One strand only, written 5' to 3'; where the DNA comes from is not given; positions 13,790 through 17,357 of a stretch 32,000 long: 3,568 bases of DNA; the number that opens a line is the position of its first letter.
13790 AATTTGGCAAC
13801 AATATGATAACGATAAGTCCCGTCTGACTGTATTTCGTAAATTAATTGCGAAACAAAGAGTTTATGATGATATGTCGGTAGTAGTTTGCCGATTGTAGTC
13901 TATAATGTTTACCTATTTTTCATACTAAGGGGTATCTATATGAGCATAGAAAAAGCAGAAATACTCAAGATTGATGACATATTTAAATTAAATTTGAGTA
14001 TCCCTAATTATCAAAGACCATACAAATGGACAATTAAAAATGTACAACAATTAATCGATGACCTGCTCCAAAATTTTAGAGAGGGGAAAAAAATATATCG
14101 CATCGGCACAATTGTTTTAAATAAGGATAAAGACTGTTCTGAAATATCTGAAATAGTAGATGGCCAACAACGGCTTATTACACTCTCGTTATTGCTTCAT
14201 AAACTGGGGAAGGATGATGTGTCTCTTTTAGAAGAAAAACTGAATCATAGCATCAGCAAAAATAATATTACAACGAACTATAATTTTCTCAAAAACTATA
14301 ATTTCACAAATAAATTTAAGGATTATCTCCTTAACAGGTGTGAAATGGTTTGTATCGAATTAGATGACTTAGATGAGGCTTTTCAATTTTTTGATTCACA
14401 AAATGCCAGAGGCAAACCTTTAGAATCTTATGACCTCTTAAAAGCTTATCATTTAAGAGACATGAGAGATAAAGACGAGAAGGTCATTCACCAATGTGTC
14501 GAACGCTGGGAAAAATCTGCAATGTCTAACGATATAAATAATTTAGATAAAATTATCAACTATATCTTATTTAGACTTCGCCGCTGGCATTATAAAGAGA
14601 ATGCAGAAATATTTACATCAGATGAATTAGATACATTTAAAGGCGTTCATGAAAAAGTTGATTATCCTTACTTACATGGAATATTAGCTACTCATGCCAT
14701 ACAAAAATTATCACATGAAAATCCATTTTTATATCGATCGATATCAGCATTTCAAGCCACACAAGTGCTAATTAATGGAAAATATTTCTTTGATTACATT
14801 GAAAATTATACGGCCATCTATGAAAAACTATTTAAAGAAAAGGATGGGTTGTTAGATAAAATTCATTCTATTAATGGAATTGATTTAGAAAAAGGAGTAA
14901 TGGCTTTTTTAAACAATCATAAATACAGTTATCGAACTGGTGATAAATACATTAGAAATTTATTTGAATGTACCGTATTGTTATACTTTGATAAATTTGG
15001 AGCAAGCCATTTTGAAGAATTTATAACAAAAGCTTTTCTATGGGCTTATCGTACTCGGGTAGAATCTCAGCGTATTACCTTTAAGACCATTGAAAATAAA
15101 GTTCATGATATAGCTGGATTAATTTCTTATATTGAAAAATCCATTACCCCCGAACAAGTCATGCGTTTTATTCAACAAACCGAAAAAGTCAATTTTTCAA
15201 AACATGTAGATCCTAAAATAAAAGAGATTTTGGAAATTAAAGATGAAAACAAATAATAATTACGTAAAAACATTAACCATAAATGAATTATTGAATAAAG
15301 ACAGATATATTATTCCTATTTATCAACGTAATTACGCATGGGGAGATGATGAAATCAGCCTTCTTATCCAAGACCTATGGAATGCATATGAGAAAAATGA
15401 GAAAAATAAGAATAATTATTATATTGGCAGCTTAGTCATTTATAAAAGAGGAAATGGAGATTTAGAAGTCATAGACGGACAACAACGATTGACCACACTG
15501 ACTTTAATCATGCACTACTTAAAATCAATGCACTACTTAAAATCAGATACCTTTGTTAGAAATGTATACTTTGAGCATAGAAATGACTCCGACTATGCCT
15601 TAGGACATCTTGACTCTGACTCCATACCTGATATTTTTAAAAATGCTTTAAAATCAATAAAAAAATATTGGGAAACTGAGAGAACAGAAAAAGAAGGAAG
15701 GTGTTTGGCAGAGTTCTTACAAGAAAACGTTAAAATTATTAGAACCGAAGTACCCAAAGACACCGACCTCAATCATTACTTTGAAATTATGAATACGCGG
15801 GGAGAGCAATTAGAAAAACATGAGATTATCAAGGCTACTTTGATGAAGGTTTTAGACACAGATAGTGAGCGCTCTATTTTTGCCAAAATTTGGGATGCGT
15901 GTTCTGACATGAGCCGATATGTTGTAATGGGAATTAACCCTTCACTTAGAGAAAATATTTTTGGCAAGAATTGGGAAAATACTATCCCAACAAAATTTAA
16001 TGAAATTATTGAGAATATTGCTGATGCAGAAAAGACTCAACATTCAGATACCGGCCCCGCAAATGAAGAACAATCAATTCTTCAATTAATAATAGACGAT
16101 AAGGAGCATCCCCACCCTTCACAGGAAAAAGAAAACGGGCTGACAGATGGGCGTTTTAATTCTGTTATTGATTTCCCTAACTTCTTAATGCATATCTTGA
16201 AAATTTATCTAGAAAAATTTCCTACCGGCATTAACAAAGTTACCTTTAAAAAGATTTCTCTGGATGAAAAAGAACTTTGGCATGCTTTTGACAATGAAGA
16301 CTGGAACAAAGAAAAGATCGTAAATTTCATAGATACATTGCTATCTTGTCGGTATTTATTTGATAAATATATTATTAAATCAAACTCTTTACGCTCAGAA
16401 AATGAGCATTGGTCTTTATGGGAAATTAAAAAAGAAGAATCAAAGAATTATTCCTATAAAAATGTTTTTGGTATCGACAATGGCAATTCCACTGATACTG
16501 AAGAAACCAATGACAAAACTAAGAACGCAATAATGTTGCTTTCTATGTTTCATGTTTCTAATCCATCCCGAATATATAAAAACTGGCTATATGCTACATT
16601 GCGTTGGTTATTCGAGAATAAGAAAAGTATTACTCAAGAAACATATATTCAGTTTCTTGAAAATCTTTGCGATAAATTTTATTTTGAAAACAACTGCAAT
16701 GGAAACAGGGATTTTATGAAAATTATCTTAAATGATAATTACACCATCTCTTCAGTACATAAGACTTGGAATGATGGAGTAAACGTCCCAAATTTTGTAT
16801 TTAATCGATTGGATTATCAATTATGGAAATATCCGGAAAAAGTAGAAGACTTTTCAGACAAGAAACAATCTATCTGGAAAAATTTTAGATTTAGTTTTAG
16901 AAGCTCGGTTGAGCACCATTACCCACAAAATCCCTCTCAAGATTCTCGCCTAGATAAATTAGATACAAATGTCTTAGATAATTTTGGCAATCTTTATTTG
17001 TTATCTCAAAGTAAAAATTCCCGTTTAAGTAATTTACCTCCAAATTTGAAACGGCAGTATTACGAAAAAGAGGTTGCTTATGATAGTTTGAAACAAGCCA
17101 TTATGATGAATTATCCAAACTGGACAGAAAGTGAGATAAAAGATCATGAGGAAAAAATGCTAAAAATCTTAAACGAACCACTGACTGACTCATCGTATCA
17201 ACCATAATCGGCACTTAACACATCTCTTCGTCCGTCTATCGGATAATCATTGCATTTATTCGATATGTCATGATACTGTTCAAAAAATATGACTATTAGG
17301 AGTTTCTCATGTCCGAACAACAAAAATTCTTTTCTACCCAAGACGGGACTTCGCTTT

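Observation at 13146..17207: Low-GC, DUS-free islet with tandem DUF262 and DUF262-DUF1524 (GmrSD-like) genes behind a solo PP2C phosphatase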

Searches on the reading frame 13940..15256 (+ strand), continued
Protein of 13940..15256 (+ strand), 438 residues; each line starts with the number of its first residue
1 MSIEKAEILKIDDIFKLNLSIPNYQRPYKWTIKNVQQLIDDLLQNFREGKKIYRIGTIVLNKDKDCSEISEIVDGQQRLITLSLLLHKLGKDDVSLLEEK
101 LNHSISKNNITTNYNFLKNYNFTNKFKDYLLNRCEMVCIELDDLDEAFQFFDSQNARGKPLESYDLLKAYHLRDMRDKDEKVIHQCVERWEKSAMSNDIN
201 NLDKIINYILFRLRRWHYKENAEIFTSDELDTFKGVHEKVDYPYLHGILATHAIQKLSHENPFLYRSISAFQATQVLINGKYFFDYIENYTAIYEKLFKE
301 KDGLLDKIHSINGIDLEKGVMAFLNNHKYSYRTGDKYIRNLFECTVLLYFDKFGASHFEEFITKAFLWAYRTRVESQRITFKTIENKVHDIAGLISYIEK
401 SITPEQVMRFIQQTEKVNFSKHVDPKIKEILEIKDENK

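Call 108: fold_search(model_id=the predicted structure, library=pdb)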
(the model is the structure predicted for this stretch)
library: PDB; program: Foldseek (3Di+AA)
matches with E <= 10: 34; with E <= 0.001: 0
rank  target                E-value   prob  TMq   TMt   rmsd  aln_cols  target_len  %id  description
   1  7drs_A                2.7e-03  0.97  0.26  0.16  17.7       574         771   12  Structure of SspE_40224 (released 2022-06-29)
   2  7drr_A                5.4e-03  0.94  0.25  0.15  17.7       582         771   12  Structure of SspE-R100A protein (released 2022-06-29)
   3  1nl3_B                1.1e+00  0.03  0.11  0.07  26.1       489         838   11  CRYSTAL STRUCTURE OF THE SECA PROTEIN TRANSLOCATION ATPASE FROM MYCOBACTERIUM TUBERCULOSIS in APO FORM (released 2003-03-04)
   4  4jk1_X                1.4e+00  0.07  0.15  0.13  27.6       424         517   12  X-ray crystal structure of Escherichia coli sigma70 holoenzyme in complex with Guanosine tetraphosphate (ppGpp) (released 2013-04-10)
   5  8qa9_B                1.8e+00  0.12  0.17  0.28  16.1       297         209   10  Crystal structure of the RK2 plasmid encoded co-complex of the C-terminally truncated transcriptional repressor protei (released 2024-02-21)
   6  4au2_A                2.0e+00  0.08  0.10  0.11  15.6       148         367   15  Crystal Structure of a Hsp47-collagen complex (released 2012-08-15)
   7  3cyi                  2.5e+00  0.21  0.14  0.45   6.7       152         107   12  Crystal Structure of Human Sulfiredoxin (Srx) in Complex with ATP:Mg2+ (released 2008-07-01)
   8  1yzs_MODEL_1_A        2.6e+00  0.35  0.14  0.43   4.4        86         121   15  Solution structure of human sulfiredoxin (srx) (released 2005-03-22)
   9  1xw4                  2.7e+00  0.30  0.12  0.41   4.5        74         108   14  Crystal Structure of Human Sulfiredoxin (Srx) in Complex with ADP (released 2005-05-24)
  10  4jk1_Y                2.9e+00  0.04  0.14  0.14  28.7       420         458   13  X-ray crystal structure of Escherichia coli sigma70 holoenzyme in complex with Guanosine tetraphosphate (ppGpp) (released 2013-04-10)
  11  1xw3                  3.0e+00  0.28  0.14  0.45   5.6        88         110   16  Crystal Structure of Human Sulfiredoxin (Srx) (released 2005-05-24)
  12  6xl9_F                3.0e+00  0.04  0.14  0.13  28.9       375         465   13  Cryo-EM structure of EcmrR-RNAP-promoter initial transcribing complex with 3-nt RNA transcript (EcmrR-RPitc-3nt) (released 2021-04-07)
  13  4imj_A                3.3e+00  0.03  0.13  0.16  20.0       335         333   11  Novel Modifications on C-terminal Domain of RNA Polymerase II can Fine-tune the Phosphatase Activity of Ssu72 (released 2013-08-07)
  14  2rii_Y                4.0e+00  0.20  0.12  0.42   4.9        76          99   12  Crystal Structure of Human Peroxiredoxin I in complex with Sulfiredoxin (released 2008-01-08)
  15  8vug_D                4.2e+00  0.01  0.08  0.10  26.1       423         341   12  Crystal Structure of human Tryptophan 2,3-dioxygenase in complex with PPN1 inhibitor (released 2024-08-21)
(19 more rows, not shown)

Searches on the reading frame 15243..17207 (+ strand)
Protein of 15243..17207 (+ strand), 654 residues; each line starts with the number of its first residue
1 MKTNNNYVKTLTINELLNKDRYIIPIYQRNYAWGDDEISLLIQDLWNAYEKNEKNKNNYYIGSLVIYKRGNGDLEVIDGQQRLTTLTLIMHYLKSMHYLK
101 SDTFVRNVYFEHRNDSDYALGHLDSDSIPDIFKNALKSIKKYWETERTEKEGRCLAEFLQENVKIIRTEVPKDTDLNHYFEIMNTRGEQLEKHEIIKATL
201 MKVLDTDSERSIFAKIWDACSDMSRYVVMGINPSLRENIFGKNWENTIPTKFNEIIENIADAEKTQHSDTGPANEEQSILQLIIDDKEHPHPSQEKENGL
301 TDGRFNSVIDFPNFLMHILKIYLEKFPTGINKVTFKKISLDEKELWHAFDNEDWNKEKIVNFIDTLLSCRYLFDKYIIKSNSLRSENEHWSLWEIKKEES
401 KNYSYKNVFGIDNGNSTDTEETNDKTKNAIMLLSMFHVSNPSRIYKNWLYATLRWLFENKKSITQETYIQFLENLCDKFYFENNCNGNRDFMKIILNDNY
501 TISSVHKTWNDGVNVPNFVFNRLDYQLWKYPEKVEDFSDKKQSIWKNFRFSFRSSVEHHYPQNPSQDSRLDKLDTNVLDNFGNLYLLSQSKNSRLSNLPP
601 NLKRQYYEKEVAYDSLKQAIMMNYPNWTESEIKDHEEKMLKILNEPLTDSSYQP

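Call 3: search_protein_families(library=pfam, proteins=[window:15243-17207:+], max_evalue=0.01)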
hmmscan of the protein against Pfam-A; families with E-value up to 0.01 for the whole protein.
window:15243-17207:+ (654 aa): 2 families
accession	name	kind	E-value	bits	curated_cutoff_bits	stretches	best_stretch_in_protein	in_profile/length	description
PF03235.19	GmrSD_N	-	1.1e-33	117.4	33.2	1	13-200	1-198/199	GmrSD restriction endonuclease, N-terminal domain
PF07510.16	GmrSD_C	-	8e-14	52.1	23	1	522-642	31-138/138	GmrSD restriction endonucleases, C-terminal domain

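Call 4: search_protein_families(library=padloc, proteins=[window:15243-17207:+], max_evalue=0.01)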
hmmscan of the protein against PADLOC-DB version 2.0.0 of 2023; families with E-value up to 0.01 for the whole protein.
window:15243-17207:+ (654 aa): 23 families
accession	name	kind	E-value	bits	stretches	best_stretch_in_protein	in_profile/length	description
PDLC02695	Orf5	-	3.5e-37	126.1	3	10-95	7-100/601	Orf5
PDLC04155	HEC-06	-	3.2e-36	123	3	8-102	7-99/562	-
PDLC04154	HEC-06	-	1e-29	101.7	3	2-91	2-90/569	-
PDLC04157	HEC-06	-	2e-28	97.3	3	8-102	9-101/558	-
PDLC02686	Orf5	-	5.3e-26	89.2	2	18-101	17-104/566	Orf5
PDLC02701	Orf5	-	7e-25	85.5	3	18-96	16-102/596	Orf5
PDLC02687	Orf5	-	1.7e-24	84.5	3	14-91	9-84/543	Orf5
PDLC02690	Orf5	-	8.2e-23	79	3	15-96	2-82/531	Orf5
PDLC02700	Orf5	-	1.3e-22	78.2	2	12-101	2-91/555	Orf5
PDLC02693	Orf5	-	1.8e-21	74.8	1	19-219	6-230/543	Orf5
PDLC02786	SspE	-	3e-16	56.9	1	18-107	20-120/766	SspE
PDLC02694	Orf5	-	1.3e-15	55.2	2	2-92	2-100/574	Orf5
PDLC02691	Orf5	-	5.5e-15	52.9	1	20-101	19-98/579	Orf5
PDLC02698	Orf5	-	7.6e-15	52.6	2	18-114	16-108/573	Orf5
PDLC02792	SspE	-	1.6e-14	51.2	2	22-95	24-112/771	SspE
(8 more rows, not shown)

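Call 5: search_protein_families(library=ncbifam, proteins=[window:15243-17207:+], max_evalue=0.01)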
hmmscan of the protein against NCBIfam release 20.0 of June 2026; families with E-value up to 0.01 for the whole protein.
window:15243-17207:+ (654 aa): 0 families

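Call 84: search_solved_structures(query=window:15243-17207:+, max_evalue=0.01)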
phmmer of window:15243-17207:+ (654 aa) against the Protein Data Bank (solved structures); distinct sequences matched with E-value up to 0.01: 0.
